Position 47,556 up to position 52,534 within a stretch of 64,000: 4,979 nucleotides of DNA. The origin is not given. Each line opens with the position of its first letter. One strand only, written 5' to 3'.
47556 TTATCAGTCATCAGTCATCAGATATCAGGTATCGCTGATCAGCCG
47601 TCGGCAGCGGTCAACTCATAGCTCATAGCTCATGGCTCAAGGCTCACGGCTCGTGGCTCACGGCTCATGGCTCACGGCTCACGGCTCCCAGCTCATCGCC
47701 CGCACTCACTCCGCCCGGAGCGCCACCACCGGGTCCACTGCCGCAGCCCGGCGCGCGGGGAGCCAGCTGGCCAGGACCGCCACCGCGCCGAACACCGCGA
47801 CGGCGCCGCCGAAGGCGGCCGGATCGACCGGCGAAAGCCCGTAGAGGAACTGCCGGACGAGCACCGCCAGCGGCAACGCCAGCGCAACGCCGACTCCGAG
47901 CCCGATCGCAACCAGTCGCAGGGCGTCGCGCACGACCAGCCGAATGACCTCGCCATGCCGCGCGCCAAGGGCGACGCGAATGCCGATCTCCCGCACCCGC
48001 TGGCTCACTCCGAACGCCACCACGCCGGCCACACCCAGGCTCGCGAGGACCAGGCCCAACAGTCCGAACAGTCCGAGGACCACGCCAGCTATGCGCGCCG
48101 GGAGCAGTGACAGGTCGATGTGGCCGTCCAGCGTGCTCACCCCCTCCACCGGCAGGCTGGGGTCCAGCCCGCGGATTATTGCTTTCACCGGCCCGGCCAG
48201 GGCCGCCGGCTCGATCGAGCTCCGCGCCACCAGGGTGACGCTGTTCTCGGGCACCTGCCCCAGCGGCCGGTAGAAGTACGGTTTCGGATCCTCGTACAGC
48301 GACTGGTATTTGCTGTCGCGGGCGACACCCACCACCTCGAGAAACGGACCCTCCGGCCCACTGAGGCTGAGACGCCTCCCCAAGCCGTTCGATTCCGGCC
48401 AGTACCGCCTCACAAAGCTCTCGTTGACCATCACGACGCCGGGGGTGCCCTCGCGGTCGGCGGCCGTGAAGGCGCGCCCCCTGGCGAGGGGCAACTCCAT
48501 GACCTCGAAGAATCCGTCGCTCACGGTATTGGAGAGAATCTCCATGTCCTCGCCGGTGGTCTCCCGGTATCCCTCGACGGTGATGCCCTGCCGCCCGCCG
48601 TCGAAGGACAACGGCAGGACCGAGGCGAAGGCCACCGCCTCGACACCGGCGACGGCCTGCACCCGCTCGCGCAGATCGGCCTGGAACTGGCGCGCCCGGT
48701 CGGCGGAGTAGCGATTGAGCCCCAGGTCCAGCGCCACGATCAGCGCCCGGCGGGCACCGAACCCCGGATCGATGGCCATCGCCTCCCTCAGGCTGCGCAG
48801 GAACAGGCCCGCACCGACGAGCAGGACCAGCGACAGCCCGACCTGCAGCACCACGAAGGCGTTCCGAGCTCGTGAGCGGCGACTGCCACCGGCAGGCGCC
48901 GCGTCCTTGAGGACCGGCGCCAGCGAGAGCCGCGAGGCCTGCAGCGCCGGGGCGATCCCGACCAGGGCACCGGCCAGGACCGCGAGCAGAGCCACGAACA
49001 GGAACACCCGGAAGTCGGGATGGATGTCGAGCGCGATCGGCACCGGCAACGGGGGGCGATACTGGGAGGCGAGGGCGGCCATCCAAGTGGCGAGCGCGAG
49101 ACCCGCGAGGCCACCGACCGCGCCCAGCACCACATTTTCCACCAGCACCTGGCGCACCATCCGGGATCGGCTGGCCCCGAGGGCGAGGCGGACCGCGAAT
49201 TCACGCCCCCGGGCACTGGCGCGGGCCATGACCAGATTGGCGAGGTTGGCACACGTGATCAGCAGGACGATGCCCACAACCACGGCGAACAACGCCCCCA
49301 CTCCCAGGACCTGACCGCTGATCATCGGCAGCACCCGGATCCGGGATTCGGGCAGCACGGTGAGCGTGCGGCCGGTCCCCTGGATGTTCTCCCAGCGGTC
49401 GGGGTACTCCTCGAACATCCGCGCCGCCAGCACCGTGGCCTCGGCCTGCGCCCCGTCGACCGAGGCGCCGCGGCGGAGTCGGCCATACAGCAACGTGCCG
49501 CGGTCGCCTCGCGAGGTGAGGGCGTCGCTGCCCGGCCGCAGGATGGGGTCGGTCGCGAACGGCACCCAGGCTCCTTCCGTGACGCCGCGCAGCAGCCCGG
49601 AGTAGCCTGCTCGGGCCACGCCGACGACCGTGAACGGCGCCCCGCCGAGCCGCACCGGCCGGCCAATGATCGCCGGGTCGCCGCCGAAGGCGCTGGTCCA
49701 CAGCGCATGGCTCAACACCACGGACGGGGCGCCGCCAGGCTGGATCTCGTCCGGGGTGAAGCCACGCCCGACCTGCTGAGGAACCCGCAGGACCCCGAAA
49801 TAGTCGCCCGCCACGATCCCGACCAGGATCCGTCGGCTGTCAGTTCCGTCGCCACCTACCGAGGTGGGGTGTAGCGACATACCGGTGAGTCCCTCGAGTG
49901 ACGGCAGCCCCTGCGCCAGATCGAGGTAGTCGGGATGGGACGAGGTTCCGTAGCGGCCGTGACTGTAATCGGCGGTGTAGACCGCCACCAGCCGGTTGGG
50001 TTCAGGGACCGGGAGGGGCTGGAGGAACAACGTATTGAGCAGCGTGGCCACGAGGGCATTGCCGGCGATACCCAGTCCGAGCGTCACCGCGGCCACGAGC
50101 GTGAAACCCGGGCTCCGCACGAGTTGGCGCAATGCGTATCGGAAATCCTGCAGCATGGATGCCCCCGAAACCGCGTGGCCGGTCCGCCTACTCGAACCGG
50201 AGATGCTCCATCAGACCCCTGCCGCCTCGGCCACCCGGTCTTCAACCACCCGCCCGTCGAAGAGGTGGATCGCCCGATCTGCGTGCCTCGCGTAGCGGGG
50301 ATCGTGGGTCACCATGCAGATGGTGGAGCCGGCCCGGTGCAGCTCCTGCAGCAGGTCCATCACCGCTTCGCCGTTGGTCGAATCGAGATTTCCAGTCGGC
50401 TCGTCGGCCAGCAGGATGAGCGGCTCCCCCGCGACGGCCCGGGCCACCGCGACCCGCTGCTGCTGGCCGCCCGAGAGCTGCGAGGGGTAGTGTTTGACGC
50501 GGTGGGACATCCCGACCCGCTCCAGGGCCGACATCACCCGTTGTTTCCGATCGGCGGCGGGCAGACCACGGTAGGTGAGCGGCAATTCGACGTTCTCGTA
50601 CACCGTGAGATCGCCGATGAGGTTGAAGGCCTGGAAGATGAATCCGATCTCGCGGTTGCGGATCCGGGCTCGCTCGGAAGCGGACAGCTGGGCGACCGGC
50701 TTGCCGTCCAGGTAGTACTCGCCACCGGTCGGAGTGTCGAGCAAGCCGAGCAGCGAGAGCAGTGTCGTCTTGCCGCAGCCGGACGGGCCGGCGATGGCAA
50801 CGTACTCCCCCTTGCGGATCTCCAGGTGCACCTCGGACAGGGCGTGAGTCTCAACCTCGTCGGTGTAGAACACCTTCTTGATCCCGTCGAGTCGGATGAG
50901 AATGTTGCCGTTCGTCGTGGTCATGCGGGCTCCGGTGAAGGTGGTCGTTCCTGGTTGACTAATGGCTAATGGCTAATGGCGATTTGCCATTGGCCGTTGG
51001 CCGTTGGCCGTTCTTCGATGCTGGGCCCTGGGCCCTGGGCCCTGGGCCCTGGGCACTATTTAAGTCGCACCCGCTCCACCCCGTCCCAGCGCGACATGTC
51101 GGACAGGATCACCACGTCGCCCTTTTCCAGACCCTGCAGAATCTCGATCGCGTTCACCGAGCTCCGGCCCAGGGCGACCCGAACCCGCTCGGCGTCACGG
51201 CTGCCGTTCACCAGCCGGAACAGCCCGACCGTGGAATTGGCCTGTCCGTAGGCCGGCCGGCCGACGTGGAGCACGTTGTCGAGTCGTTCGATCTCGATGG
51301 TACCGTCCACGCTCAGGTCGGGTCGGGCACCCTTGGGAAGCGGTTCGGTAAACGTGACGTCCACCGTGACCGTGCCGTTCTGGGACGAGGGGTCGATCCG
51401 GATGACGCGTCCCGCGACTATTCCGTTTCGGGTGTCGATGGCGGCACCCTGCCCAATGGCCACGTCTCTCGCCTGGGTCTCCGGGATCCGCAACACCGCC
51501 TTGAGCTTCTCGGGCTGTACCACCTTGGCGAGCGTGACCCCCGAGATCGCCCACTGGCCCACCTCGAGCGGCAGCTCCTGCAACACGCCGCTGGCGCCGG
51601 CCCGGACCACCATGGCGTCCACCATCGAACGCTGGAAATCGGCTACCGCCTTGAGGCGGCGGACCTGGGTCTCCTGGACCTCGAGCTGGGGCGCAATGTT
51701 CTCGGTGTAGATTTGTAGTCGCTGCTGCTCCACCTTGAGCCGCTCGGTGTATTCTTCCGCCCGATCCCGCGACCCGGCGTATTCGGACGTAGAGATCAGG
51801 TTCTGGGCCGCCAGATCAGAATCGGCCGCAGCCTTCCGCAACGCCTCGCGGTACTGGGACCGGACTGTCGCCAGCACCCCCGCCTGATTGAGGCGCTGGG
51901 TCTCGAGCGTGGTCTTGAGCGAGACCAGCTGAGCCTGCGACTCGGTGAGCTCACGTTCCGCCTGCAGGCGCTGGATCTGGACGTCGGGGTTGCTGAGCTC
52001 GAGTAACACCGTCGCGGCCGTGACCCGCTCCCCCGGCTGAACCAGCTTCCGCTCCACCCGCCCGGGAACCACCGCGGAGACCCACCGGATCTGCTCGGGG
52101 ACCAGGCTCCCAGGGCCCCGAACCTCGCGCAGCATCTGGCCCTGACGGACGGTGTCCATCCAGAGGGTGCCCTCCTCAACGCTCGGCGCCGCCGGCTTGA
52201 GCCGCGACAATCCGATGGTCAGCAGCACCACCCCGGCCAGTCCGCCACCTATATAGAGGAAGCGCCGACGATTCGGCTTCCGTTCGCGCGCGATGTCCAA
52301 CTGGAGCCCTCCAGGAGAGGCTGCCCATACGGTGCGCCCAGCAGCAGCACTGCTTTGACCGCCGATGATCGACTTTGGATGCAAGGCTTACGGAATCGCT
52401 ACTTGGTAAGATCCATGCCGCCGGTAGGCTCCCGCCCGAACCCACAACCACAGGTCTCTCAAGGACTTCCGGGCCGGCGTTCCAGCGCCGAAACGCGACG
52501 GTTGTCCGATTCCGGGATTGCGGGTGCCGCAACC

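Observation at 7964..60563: Dispersed 7-8-nt tandem repeats organised as inverted arms at 12 loci, many inside operons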

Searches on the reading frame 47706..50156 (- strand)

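Call 14: search_protein_families(library=pfam, proteins=[window:47706-50156:-])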
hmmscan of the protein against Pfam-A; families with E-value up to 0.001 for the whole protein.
window:47706-50156:- (816 aa): 2 families
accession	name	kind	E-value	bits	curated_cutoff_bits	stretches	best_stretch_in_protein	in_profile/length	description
PF12704.14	MacB_PCD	-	1.6e-34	120.5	27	2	19-241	1-205/207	MacB-like periplasmic core domain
PF02687.27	FtsX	-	2.2e-28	99.1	25.5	2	292-411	2-119/120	FtsX-like permease C-terminal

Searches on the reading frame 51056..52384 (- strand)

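Call 89: search_protein_families(library=pfam, proteins=[window:51056-52384:-])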
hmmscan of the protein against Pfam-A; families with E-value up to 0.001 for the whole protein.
window:51056-52384:- (442 aa): 2 families
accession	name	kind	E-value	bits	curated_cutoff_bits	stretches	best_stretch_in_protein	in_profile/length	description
PF13437.12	HlyD_3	-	7.7e-14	52.8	22.2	1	259-348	1-96/106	HlyD family secretion protein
PF16576.10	HlyD_D23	-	1.7e-08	34.5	30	1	98-343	18-197/214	Barrel-sandwich domain of CusB or HlyD membrane-fusion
